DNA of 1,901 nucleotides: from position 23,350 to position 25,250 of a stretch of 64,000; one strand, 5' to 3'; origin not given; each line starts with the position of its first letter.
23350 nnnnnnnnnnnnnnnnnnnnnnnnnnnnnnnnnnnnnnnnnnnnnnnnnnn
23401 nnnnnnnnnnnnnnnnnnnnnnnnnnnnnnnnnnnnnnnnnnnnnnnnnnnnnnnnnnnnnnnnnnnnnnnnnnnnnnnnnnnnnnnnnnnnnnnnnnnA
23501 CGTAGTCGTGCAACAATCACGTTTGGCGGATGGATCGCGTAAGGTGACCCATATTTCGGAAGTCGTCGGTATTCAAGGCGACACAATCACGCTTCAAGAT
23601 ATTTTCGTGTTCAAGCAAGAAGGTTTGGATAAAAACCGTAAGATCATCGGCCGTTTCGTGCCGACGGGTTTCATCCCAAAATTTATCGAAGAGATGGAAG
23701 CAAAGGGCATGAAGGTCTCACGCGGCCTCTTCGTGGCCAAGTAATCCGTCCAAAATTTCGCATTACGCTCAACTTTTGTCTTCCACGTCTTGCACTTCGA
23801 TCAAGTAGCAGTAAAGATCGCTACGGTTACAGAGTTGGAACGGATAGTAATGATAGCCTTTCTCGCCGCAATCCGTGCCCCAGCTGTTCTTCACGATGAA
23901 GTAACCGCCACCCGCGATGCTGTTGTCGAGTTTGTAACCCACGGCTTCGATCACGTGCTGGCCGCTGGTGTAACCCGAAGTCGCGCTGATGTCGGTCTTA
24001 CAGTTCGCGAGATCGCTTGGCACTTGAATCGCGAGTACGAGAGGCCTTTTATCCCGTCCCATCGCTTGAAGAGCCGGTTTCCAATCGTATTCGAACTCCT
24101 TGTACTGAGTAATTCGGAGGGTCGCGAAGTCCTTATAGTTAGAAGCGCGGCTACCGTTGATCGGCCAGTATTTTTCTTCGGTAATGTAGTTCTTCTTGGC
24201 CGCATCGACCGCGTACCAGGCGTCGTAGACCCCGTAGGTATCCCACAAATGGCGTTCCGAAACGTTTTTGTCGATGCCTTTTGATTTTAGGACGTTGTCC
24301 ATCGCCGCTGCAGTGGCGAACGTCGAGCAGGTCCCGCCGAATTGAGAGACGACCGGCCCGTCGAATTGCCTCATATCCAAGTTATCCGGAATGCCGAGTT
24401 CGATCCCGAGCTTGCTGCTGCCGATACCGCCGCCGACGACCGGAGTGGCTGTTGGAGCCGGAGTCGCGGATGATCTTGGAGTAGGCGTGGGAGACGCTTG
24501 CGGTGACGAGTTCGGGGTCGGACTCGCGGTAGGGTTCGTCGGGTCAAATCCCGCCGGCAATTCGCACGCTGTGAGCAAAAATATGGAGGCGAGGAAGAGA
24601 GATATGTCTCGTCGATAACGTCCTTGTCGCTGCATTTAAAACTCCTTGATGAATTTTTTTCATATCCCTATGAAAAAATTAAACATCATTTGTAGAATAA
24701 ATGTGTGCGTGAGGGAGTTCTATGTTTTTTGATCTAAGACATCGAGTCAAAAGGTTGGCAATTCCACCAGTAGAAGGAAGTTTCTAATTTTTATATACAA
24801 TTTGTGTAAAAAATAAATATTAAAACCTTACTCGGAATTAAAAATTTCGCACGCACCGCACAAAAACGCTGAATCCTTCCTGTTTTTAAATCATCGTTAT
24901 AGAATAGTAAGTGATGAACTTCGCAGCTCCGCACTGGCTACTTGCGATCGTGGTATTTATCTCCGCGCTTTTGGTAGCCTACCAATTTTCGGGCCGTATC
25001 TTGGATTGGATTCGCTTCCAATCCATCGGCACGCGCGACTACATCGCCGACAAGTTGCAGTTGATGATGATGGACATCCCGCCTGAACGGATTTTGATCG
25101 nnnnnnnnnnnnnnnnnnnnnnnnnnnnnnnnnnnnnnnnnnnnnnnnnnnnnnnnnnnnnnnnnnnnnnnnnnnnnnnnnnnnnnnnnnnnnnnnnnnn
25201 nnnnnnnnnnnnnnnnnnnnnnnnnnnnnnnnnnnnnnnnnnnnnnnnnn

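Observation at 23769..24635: Antisense lipoprotein papain-like peptidase embedded in the tad locus, paralogous to a second secreted C1-like peptidase at 5688-6815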

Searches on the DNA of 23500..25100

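Call 76: search_rna_families(source=window, start=23500, end=25100, threshold=evalue, max_evalue=1)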
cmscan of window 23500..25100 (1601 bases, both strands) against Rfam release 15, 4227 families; matches with E-value up to 1: 1.
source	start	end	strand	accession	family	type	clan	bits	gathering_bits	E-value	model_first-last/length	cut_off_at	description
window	25059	25088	+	RF01134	sR30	Gene; snRNA; snoRNA; CD-box;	-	14.7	38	0.94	27-57/57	no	Small nucleolar RNA sR30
